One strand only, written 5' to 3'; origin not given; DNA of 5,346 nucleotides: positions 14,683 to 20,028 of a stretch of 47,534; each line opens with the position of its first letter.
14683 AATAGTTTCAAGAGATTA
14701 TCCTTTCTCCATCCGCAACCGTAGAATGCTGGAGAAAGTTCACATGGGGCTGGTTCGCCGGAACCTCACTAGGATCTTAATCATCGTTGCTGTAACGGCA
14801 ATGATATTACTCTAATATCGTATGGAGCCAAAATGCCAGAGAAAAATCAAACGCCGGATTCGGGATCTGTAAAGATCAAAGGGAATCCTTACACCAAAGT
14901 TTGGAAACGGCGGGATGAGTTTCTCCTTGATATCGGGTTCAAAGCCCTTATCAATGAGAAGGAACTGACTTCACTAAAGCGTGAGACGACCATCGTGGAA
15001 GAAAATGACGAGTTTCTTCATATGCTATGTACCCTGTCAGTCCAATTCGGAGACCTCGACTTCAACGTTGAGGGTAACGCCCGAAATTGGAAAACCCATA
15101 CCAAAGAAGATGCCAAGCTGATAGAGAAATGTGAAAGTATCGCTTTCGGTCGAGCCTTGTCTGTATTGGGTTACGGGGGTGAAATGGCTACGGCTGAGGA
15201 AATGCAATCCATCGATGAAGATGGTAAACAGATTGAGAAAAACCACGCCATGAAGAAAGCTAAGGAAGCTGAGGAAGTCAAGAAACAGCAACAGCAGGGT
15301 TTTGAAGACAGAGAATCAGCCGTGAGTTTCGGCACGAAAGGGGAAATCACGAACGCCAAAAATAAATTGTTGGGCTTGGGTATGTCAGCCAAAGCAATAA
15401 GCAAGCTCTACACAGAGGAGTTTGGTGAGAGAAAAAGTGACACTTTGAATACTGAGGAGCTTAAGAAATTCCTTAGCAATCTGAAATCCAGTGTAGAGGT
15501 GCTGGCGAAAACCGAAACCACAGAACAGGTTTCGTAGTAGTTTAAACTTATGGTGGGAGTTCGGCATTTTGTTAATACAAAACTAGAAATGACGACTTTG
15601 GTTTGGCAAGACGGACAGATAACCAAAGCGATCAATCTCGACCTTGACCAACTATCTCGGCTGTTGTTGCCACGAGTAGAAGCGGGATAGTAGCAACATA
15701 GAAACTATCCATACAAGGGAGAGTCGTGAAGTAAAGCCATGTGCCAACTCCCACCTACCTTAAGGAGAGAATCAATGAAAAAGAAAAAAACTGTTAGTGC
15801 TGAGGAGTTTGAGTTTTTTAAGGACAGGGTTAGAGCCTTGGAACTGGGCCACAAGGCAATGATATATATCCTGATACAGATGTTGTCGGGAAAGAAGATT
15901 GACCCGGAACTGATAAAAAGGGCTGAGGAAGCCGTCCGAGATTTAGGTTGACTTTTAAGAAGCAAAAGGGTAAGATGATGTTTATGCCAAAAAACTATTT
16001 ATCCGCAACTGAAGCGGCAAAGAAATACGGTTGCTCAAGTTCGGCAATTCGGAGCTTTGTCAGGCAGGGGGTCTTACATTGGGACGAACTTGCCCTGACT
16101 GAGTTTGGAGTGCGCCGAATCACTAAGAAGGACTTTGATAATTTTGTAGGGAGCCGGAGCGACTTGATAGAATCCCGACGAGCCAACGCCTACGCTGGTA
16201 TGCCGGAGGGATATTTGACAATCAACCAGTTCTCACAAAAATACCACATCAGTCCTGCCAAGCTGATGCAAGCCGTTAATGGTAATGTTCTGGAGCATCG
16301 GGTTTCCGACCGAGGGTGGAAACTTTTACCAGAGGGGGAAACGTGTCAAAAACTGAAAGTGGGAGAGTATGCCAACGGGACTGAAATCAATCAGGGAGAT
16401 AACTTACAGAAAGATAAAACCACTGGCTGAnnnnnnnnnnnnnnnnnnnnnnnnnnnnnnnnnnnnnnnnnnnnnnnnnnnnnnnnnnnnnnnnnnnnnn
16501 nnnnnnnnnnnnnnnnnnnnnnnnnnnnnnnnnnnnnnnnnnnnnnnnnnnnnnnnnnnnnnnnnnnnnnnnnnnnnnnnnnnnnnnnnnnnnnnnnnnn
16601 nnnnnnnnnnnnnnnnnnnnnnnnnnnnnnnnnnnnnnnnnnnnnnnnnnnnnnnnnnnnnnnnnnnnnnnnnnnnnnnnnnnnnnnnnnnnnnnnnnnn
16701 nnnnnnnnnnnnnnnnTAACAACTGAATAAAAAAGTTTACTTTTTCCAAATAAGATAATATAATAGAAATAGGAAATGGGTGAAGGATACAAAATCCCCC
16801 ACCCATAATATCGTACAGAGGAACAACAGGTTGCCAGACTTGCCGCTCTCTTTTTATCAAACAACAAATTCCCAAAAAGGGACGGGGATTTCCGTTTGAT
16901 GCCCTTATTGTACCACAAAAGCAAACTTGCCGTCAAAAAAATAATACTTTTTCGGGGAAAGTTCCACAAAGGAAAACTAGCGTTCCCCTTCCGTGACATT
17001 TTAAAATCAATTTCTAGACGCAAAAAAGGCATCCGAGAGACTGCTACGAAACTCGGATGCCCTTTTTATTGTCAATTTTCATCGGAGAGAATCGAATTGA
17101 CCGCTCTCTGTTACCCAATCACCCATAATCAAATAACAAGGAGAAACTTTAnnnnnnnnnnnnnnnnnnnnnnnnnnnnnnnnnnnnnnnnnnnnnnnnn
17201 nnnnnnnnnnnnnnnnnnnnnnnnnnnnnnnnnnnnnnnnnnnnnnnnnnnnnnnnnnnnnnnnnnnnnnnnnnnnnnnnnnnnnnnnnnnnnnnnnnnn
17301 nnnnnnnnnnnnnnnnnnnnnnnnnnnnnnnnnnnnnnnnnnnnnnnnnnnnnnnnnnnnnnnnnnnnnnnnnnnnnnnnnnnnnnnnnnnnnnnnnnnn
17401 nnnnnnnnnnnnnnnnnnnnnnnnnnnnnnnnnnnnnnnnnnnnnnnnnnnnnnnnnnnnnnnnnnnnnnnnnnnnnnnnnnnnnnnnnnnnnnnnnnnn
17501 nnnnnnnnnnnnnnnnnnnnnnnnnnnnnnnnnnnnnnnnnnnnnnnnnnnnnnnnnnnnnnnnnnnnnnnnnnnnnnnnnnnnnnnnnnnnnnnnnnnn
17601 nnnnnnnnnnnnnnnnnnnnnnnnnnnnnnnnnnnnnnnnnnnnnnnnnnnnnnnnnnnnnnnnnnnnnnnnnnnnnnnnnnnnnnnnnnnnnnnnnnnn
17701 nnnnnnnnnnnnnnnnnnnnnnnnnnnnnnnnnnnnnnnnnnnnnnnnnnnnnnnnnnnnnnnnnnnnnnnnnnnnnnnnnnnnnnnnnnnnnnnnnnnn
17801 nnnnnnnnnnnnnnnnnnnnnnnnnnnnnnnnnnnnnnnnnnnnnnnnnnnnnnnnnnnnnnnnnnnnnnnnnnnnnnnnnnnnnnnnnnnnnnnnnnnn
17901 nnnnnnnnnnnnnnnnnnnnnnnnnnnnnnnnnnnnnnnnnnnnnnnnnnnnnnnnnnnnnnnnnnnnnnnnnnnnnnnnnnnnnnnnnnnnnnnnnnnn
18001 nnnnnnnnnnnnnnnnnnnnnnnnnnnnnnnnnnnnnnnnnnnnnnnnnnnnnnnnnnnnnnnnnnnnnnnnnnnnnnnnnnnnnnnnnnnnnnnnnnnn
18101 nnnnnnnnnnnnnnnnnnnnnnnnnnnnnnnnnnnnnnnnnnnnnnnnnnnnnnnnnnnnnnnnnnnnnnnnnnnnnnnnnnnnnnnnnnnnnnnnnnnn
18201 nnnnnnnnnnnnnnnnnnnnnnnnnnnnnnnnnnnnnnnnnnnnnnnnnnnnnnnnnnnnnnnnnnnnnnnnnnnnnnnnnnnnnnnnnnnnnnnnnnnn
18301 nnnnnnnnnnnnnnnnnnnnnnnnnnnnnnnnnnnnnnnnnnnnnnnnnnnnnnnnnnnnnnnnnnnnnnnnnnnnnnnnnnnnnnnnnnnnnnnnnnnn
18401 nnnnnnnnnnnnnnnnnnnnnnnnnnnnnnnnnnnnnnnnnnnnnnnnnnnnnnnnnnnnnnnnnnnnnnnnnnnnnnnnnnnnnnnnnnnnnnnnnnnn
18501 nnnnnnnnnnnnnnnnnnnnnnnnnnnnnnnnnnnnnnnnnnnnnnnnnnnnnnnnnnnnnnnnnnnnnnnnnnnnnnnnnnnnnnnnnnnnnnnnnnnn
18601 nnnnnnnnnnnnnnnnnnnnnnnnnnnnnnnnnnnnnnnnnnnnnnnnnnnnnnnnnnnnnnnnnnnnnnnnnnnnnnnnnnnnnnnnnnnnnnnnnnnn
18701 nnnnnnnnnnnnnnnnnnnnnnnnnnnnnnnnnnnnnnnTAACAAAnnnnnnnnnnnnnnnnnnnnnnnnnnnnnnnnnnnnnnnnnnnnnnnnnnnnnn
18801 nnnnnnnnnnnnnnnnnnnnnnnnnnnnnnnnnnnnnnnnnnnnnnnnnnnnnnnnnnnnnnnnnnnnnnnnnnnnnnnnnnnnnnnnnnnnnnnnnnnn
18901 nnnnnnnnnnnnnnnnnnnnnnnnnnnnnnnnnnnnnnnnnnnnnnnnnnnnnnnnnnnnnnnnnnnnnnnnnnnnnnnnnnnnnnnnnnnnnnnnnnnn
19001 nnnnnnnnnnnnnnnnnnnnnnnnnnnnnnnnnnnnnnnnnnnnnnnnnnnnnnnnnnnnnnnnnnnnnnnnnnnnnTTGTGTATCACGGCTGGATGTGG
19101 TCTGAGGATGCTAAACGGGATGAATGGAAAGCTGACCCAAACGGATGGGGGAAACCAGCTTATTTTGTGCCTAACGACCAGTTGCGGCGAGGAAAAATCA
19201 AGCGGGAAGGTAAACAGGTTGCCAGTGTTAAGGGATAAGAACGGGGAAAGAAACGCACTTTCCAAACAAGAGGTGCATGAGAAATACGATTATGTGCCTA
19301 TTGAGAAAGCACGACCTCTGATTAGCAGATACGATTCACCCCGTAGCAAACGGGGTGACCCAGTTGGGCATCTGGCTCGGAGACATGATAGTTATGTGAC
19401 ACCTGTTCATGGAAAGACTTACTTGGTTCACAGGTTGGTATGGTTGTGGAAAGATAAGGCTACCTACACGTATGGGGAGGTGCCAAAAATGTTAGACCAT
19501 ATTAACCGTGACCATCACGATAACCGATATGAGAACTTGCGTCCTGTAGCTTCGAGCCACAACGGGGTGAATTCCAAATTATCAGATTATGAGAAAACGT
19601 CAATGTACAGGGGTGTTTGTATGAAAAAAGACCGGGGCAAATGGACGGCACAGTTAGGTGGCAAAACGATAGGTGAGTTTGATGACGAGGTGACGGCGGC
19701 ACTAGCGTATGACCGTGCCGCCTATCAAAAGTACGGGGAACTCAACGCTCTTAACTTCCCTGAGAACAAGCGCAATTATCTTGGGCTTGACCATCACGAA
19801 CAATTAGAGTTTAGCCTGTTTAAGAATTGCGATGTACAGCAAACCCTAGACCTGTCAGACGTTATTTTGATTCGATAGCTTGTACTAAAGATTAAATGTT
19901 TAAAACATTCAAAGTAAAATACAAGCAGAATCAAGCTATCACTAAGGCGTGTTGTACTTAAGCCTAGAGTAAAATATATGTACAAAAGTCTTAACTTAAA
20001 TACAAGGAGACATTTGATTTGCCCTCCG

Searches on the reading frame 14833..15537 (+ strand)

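Call 70: search_protein_families(library=phrogs, proteins=[window:14833-15537:+], max_evalue=0.001)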
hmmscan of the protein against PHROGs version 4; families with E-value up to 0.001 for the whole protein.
window:14833-15537:+ (234 aa): 1 family
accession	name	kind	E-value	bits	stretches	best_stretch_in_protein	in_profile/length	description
phrog_11717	-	unknown function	0.00022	22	1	95-145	93-145/208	-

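Call 83: search_protein_families(library=pfam, proteins=[window:14833-15537:+], max_evalue=0.01)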
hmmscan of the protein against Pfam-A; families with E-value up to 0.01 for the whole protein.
window:14833-15537:+ (234 aa): 0 families

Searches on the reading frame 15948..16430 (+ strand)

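Call 70: search_protein_families(library=phrogs, proteins=[window:15948-16430:+], max_evalue=0.001)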
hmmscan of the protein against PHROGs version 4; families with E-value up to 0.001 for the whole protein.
window:15948-16430:+ (160 aa): 4 families
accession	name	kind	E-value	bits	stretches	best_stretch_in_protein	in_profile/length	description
phrog_6058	-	unknown function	1.4e-05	25.8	1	12-114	19-81/113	-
phrog_66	-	integration and excision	0.00038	21.2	1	5-80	81-153/412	excisionase and transcriptional regulator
phrog_2655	-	integration and excision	0.00072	20.2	0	8-42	105-139/181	excisionase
phrog_2474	-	transcription regulation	0.00094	20.1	0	13-46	44-77/118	MerR-like transcriptional regulator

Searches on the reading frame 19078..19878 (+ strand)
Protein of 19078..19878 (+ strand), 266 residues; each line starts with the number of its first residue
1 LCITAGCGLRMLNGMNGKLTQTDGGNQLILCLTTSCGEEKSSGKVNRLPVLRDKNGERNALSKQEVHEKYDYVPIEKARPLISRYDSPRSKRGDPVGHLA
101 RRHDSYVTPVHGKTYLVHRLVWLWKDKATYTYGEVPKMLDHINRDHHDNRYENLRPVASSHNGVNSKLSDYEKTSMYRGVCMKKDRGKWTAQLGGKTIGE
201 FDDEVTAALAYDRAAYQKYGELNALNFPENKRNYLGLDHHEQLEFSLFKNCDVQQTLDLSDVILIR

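Call 70: search_protein_families(library=phrogs, proteins=[window:19078-19878:+], max_evalue=0.001)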
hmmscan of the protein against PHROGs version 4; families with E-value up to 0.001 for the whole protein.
window:19078-19878:+ (266 aa): 6 families
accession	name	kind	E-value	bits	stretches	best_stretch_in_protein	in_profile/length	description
phrog_99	-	DNA, RNA and nucleotide metabolism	6e-35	122.6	1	52-234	100-275/383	HNH endonuclease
phrog_4578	-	DNA, RNA and nucleotide metabolism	6e-13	49.8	1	132-202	23-98/130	HNH endonuclease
phrog_3593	-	DNA, RNA and nucleotide metabolism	2.1e-08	35.1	1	111-219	89-197/210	HNH endonuclease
phrog_36769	-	unknown function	3.8e-08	34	1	113-230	238-360/367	-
phrog_959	-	DNA, RNA and nucleotide metabolism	1.2e-05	26.1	1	111-172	50-112/138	HNH endonuclease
phrog_953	-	DNA, RNA and nucleotide metabolism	6.7e-05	23.4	1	164-222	300-365/420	HNH endonuclease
